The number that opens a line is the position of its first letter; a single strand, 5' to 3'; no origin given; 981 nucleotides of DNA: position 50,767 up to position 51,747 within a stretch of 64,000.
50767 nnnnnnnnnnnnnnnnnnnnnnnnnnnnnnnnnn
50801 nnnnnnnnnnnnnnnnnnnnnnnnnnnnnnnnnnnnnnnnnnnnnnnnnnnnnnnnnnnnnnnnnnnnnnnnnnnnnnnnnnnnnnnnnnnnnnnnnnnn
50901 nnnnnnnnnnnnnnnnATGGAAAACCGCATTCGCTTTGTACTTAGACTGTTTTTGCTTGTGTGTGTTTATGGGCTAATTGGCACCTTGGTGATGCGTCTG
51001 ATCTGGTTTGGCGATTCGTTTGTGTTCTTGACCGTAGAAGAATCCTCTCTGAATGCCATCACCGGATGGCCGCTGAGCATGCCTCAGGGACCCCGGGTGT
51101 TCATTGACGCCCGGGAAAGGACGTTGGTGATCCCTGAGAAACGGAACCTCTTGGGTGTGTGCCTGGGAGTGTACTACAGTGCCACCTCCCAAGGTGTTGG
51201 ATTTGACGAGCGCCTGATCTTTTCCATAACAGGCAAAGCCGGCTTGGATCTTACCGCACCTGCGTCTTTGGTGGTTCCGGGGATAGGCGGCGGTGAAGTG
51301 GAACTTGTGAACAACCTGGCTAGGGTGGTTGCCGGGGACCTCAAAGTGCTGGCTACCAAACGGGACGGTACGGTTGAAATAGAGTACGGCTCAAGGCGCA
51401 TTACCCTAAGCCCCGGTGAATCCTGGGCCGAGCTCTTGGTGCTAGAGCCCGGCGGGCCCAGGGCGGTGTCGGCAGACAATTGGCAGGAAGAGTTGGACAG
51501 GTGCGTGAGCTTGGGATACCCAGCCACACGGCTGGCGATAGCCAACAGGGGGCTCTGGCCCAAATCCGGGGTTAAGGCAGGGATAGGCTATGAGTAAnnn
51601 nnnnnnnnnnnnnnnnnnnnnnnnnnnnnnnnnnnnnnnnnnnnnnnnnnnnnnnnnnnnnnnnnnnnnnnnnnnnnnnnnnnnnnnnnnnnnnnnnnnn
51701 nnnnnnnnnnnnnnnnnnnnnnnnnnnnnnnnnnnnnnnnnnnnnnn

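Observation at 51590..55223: Large secreted PKD-domain protein with a probably inactive lipase-like domain, adjacent to a permease-less MacB-type ABC ATPase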

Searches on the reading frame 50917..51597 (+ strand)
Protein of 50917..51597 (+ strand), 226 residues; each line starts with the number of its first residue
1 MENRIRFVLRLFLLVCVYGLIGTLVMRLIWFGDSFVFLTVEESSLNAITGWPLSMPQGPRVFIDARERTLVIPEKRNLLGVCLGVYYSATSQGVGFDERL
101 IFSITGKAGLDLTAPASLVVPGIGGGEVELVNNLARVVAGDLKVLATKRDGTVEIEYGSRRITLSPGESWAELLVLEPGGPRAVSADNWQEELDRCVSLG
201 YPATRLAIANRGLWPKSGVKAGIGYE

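Call 6: search_protein_families(library=pfam, proteins=[window:50917-51597:+], max_evalue=0.1)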
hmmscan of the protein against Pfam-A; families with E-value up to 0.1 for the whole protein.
window:50917-51597:+ (226 aa): 0 families

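Call 7: search_protein_families(library=ncbifam, proteins=[window:50917-51597:+], max_evalue=0.1)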
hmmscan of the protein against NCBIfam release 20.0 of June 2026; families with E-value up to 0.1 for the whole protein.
window:50917-51597:+ (226 aa): 0 families

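Call 31: search_solved_structures(query=A2, max_evalue=10)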
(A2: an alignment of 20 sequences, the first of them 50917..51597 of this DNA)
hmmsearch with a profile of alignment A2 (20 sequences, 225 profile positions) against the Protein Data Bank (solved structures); distinct sequences matched with E-value up to 10: 1.
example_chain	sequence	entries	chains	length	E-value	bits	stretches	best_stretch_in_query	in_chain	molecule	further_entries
9ncx_A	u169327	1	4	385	2.2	10.7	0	154-183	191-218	Engineered fluorescent biosensor NitrOFF1 ""ON"" State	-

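Call 60: find_homologous_proteins(query=window:50917-51597:+, max_evalue=0.001)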
Query window:50917-51597:+ (226 aa): 30 proteins with E <= 0.001 among 876 candidates.
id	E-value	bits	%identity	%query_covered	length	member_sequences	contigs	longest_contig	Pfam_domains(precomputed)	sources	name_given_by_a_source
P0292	2.8e-144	497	100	100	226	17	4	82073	-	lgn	-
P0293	1.2e-111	390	78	99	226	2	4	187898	-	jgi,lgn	jgi:hypothetical protein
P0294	3.7e-106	372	75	99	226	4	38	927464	-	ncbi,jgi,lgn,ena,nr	ncbi:MAG: hypothetical protein ACOX35_04360 [Bacillota bacterium]|jgi:hypothetical protein|nr:hypoth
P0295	2.1e-99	350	70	100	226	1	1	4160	-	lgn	-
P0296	3.5e-99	349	74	96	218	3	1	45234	-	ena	-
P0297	4.2e-93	329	68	99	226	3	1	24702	-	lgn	-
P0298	2.9e-88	313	67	99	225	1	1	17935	-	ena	-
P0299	1.1e-82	295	62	97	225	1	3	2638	-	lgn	-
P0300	2.0e-82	294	59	100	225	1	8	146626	-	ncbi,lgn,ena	-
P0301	5.8e-82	293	61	99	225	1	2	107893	-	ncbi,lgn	-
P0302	8.2e-81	289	61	96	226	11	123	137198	-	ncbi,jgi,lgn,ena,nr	ncbi:MAG TPA: hypothetical protein PLB36_03160 [Bacillota bacterium]|nr:hypothetical protein [Candid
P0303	1.3e-80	288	57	100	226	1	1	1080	-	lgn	-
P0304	2.9e-77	277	57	99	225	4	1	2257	-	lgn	-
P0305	4.0e-76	274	57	98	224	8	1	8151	-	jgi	jgi:hypothetical protein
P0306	2.9e-75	271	56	99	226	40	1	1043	-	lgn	-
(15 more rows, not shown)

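Call 67: predict_structure(alignment_id=A3)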
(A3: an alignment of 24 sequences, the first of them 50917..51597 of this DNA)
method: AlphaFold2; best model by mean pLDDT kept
length: 226 residues; sequences in the alignment: 24
mean_pLDDT: 92.1   pTM: 0.86
mean pLDDT of the five models: 92.1, 91.2, 91.0, 88.5, 82.9
residues with pLDDT >= 90: 176; 70-90: 41; 50-70: 7; < 50: 2
segments of 3 or more residues with pLDDT < 50: none
pLDDT, mean of each block of 10 residues (from residue 1): 87 94 89 97 92 70 93 92 97 91 97 93 86 95 97 97 98 96 96 95 98 96 59
secondary structure, 60 per line:
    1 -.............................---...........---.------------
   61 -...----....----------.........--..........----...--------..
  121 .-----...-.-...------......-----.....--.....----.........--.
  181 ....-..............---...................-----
elements in order: H2-30 E34-44 E62-64 E69-72 E83-91 E94-103 E108-110 E119-121 E127-129 E142-147 E153-157 E160-164 E169-177 E180-184 H186-199 E203-215 E219-221
